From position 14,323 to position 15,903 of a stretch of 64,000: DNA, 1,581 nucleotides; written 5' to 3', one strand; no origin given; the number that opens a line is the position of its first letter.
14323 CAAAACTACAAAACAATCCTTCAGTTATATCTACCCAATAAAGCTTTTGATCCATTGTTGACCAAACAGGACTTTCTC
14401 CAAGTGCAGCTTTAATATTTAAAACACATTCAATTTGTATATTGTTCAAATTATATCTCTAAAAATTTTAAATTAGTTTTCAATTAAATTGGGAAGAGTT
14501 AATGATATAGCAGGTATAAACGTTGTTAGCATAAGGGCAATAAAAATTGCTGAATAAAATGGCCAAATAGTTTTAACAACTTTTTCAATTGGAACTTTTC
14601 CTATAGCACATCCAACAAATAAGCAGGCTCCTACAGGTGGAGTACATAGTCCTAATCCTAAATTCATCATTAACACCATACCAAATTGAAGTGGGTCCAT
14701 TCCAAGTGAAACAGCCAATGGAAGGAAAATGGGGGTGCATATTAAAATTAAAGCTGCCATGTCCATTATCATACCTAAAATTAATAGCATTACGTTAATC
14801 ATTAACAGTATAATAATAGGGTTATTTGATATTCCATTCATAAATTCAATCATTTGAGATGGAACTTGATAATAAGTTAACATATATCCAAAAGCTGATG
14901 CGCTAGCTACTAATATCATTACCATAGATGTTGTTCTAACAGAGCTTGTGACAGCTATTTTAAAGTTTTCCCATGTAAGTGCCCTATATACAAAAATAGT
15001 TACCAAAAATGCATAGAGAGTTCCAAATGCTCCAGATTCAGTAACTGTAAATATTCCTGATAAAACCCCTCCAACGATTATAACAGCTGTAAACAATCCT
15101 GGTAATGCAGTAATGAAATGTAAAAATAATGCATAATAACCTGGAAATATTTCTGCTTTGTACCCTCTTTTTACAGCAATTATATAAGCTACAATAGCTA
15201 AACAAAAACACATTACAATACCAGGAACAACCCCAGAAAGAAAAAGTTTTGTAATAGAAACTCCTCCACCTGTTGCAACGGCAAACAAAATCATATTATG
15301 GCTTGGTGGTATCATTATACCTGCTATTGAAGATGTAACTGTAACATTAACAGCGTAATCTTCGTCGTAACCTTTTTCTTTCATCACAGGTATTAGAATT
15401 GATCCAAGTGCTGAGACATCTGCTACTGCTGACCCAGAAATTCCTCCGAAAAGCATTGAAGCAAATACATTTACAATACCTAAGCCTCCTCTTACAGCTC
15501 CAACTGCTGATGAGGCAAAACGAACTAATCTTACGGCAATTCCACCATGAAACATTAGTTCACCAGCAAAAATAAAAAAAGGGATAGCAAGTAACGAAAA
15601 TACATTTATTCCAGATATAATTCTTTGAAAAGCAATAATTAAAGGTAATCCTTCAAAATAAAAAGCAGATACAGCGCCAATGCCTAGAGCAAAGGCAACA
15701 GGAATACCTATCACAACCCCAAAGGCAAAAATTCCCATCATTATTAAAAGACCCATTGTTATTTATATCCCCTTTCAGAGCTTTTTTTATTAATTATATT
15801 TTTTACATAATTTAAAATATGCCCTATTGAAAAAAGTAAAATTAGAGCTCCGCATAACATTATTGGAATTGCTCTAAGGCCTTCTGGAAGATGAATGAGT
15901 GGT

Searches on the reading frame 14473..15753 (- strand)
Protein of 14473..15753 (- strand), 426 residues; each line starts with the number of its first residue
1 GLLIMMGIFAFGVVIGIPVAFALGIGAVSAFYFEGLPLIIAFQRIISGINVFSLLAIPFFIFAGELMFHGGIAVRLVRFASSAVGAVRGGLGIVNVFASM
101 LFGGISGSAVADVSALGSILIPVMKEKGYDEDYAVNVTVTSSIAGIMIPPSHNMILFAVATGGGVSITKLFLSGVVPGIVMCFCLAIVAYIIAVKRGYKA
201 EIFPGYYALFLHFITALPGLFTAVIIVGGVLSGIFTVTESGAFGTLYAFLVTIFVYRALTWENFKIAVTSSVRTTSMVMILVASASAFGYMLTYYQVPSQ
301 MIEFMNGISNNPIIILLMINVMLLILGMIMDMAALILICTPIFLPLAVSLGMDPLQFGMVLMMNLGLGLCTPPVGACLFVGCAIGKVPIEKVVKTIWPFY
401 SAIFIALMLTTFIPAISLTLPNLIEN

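Call 86: search_protein_families(library=pfam, proteins=[window:14473-15753:-], max_evalue=0.00001)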
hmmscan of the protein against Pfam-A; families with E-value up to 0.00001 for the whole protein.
window:14473-15753:- (426 aa): 1 family
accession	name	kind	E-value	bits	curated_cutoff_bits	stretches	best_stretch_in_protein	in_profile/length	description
PF06808.19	DctM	-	8.2e-111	371.2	23.8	1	7-416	2-413/413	Tripartite ATP-independent periplasmic transporter, DctM component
